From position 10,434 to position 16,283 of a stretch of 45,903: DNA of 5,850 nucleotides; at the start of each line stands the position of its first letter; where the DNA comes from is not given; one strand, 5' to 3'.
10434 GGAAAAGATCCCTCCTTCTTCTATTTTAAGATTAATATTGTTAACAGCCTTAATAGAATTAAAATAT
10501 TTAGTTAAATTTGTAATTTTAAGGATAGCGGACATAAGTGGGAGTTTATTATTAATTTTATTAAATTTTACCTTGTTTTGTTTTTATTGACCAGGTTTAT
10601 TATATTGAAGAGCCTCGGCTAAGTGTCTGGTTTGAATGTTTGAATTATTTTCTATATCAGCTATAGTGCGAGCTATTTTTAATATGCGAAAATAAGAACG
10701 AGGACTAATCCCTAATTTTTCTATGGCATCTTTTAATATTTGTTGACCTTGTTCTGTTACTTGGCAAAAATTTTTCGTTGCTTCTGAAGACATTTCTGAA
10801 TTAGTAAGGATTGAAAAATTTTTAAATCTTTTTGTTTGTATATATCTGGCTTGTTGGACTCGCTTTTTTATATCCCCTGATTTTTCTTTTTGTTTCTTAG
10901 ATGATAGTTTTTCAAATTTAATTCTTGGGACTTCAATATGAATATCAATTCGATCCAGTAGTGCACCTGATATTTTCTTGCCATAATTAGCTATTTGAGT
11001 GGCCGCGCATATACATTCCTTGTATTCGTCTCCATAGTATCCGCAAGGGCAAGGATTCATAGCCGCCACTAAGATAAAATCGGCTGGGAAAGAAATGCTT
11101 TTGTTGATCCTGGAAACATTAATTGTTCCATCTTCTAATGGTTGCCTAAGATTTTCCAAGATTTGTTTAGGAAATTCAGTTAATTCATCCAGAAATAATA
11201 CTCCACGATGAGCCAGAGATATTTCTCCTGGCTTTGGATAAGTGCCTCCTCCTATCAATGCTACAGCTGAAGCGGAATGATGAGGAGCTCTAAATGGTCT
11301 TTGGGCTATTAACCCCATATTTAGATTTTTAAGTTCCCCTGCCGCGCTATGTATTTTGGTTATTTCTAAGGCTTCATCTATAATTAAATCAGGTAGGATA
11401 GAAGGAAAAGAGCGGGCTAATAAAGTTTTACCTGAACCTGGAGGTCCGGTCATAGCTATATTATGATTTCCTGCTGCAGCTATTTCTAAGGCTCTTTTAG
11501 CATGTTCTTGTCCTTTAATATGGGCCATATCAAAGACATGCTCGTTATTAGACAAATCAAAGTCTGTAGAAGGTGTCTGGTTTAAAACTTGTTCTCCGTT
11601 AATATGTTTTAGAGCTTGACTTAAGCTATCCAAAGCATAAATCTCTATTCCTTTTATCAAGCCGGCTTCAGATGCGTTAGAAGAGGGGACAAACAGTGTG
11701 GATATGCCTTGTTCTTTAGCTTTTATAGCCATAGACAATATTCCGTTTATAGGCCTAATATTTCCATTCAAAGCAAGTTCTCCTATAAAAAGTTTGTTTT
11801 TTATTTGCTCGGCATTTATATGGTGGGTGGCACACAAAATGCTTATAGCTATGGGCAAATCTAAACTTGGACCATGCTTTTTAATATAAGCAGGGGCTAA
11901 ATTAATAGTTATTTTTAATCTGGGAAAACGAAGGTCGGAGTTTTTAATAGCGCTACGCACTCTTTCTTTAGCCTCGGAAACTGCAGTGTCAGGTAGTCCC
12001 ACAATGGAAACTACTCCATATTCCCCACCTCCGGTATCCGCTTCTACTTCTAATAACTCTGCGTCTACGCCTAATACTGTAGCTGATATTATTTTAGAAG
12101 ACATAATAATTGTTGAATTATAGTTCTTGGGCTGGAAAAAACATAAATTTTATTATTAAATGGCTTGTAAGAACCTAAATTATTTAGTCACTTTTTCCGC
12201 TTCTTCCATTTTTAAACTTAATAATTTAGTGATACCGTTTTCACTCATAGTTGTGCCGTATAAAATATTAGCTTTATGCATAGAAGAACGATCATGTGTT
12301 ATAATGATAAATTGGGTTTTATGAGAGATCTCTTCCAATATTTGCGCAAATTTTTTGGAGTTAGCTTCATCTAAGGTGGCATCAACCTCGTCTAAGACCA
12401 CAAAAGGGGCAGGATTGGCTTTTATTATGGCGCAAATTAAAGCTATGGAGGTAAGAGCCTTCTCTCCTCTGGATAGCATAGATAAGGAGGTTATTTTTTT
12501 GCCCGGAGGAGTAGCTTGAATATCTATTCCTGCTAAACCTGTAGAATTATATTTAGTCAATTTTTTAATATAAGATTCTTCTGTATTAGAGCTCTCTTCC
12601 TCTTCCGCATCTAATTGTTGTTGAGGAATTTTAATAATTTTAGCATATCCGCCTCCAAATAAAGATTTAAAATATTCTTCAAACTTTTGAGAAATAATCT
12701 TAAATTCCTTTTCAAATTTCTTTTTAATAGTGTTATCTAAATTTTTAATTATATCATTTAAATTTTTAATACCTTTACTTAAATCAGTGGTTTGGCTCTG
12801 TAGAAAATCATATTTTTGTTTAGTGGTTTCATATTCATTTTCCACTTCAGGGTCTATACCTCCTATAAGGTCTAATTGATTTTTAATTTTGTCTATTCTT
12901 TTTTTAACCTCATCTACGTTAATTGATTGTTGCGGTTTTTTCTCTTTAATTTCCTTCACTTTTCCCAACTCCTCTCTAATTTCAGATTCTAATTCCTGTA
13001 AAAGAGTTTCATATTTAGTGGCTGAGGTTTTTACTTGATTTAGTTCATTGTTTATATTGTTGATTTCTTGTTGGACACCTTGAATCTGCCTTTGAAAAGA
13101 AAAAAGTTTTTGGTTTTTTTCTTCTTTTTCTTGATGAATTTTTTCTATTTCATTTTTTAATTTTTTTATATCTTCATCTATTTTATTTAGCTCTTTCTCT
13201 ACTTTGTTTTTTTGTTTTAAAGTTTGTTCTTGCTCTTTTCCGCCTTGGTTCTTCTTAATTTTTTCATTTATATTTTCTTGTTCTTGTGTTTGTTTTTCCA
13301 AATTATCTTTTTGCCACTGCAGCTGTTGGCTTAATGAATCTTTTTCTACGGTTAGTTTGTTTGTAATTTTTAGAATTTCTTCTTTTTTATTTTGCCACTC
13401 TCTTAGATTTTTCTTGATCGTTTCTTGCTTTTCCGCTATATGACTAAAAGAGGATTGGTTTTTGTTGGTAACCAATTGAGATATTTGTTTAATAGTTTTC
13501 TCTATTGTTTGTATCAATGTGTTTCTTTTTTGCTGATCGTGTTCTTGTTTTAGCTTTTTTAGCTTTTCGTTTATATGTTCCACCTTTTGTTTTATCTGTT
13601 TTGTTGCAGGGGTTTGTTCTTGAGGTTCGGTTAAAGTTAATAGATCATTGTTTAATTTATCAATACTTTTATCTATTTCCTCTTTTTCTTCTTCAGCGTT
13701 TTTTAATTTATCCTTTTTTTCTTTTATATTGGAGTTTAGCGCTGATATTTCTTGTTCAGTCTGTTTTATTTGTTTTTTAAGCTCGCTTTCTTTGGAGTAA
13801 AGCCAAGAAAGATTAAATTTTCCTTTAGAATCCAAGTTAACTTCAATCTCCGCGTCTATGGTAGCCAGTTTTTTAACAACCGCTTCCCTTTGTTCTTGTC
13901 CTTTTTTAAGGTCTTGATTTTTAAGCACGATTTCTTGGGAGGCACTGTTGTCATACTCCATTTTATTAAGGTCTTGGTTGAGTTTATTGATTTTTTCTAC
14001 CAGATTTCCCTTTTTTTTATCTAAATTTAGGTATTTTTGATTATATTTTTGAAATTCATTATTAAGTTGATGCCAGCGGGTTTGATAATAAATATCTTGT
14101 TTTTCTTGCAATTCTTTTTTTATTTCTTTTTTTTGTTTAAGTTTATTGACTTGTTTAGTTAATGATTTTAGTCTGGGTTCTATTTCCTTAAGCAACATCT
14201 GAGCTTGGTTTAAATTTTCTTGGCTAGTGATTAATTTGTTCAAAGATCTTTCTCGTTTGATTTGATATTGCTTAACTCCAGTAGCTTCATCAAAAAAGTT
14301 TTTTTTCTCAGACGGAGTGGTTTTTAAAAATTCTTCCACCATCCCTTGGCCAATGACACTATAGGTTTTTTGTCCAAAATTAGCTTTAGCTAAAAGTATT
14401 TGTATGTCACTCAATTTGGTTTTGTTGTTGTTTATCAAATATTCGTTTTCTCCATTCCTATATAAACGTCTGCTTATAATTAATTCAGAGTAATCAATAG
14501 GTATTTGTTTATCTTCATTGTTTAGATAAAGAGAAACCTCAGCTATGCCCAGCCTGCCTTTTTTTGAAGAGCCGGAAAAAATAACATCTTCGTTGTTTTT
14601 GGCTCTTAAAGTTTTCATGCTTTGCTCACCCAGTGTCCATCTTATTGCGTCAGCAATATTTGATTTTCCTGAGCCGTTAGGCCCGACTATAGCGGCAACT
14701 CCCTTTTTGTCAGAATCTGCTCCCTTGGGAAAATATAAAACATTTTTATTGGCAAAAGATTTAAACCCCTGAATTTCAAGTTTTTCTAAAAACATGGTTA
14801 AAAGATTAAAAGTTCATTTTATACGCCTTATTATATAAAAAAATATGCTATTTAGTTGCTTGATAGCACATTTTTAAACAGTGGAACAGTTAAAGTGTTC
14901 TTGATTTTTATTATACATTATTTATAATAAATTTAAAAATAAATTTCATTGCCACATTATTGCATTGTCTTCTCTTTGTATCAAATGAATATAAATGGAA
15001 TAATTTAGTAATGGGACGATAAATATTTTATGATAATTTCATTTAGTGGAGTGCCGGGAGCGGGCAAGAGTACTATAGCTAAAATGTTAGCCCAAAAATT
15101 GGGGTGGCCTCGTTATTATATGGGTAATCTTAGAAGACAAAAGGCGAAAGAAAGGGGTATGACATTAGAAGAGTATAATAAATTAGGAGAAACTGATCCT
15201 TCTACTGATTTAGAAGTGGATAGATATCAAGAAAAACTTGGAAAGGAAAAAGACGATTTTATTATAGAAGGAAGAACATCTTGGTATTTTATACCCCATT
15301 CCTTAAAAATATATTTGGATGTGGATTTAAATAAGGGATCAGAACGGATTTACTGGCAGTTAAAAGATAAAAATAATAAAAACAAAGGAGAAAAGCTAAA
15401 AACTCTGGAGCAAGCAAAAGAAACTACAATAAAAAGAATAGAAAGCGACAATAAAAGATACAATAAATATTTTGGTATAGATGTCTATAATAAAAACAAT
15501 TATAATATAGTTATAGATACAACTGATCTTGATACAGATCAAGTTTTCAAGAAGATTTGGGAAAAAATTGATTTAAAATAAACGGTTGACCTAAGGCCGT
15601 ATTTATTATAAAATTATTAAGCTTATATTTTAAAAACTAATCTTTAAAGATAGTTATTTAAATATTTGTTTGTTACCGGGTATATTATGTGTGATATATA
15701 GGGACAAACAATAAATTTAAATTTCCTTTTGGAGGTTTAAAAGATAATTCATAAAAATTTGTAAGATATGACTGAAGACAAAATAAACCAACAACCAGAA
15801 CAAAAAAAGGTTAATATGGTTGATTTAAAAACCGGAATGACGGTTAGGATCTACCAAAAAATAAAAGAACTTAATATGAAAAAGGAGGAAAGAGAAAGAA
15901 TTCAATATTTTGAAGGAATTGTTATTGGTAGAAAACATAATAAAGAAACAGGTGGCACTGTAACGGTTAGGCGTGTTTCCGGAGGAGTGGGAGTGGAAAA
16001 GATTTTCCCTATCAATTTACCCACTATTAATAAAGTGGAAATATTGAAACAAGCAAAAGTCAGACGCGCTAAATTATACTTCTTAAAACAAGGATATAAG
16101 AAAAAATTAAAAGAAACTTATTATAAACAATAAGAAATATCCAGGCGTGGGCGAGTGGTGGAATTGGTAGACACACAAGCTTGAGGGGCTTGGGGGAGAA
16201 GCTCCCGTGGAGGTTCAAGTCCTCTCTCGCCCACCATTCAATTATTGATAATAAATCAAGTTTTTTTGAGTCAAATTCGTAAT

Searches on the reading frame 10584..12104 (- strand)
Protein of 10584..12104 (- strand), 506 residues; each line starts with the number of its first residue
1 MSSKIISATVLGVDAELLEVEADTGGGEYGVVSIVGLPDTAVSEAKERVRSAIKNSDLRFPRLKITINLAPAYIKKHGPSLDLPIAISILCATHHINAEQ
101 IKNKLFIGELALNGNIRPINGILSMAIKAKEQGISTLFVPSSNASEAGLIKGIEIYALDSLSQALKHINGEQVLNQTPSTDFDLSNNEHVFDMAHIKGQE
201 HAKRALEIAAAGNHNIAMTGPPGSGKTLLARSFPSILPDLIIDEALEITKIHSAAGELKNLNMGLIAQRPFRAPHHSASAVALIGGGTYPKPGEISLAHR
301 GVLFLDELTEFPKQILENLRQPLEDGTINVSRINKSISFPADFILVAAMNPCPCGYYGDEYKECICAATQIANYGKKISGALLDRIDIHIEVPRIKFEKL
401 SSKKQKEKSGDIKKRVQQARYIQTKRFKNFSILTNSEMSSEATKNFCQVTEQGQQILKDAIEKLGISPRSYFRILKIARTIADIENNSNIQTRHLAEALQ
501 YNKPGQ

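Call 87: search_protein_families(library=pfam, proteins=[window:10584-12104:-], max_evalue=0.001)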
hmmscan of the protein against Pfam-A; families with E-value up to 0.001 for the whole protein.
window:10584-12104:- (506 aa): 8 families
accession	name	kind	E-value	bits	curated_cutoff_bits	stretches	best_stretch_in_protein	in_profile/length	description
PF01078.27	Mg_chelatase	-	4.8e-93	310.7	20.3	1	192-399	1-206/207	Magnesium chelatase, subunit ChlI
PF13541.12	ChlI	-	2.4e-41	140.9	27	1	20-143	1-121/121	Subunit ChlI of Mg-chelatase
PF13335.12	Mg_chelatase_C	-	1.6e-29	102.7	26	1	407-501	2-93/94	Magnesium chelatase, subunit ChlI C-terminal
PF07728.20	AAA_5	-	4e-09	37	22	1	217-353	3-125/139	AAA domain (dynein-related subfamily)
PF00158.32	Sigma54_activat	-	5.7e-09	36.3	20.2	1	201-350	10-142/168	Sigma-54 interaction domain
PF05362.19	Lon_C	-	1.4e-08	35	21.1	1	45-146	73-175/205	Lon protease (S16) C-terminal proteolytic domain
PF00493.29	MCM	-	2.4e-05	24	23.3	1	289-358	111-179/224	MCM P-loop domain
PF00004.35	AAA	-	0.00025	21.9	21.2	0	218-393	3-130/131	ATPase family associated with various cellular activities (AAA)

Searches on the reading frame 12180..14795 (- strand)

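Call 87: search_protein_families(library=pfam, proteins=[window:12180-14795:-], max_evalue=0.001)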
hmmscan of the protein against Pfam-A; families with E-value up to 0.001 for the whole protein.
window:12180-14795:- (871 aa): 4 families
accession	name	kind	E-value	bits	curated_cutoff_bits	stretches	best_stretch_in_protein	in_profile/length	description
PF02463.25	SMC_N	-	2.7e-51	174.5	40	2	2-143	1-135/220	RecF/RecN/SMC N terminal domain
PF13476.12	AAA_23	-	1.8e-13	52.1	27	1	5-254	1-199/201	AAA domain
PF13304.12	AAA_21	-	8.4e-13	49.5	27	2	33-105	1-63/304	AAA domain, putative AbiEii toxin, Type IV TA system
PF13555.12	AAA_29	-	0.00024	21.2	27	1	27-53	18-44/61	P-loop containing region of AAA domain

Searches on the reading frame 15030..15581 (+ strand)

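Call 87: search_protein_families(library=pfam, proteins=[window:15030-15581:+], max_evalue=0.001)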
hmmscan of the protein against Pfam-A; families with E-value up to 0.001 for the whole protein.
window:15030-15581:+ (183 aa): 10 families
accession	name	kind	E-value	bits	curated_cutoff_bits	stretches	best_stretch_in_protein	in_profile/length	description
PF13189.12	Cytidylate_kin2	-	1.2e-15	58.6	28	1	2-165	1-175/176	Cytidylate kinase-like family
PF13207.12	AAA_17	-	3e-12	47.4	27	1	7-83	2-80/136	AAA domain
PF02224.24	Cytidylate_kin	-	1.6e-10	41.5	26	1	65-180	104-209/211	Cytidylate kinase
PF13238.12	AAA_18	-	2.7e-09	38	29.4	1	4-108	2-109/128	AAA domain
PF01712.25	dNK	-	1.9e-05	24.9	27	0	3-28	1-26/203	Deoxynucleoside kinase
PF01202.28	SKI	-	2.4e-05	25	22.1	0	9-28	1-20/159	Shikimate kinase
PF00406.28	ADK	-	0.00012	22.7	26.8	1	6-81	2-81/151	Adenylate kinase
PF02223.23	Thymidylate_kin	-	0.00028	21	27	0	6-24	2-20/185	Thymidylate kinase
PF06414.18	Zeta_toxin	-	0.00052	19.9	22.3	0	6-25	22-41/199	Zeta toxin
PF13671.12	AAA_33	-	0.00072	20.3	27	0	4-51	3-50/143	AAA domain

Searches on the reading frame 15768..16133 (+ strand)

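Call 87: search_protein_families(library=pfam, proteins=[window:15768-16133:+], max_evalue=0.001)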
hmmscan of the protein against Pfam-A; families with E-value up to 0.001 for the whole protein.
window:15768-16133:+ (121 aa): 1 family
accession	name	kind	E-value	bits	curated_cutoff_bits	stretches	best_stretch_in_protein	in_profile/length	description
PF01245.26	Ribosomal_L19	-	2.7e-28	98.6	22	1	10-114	8-106/111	Ribosomal protein L19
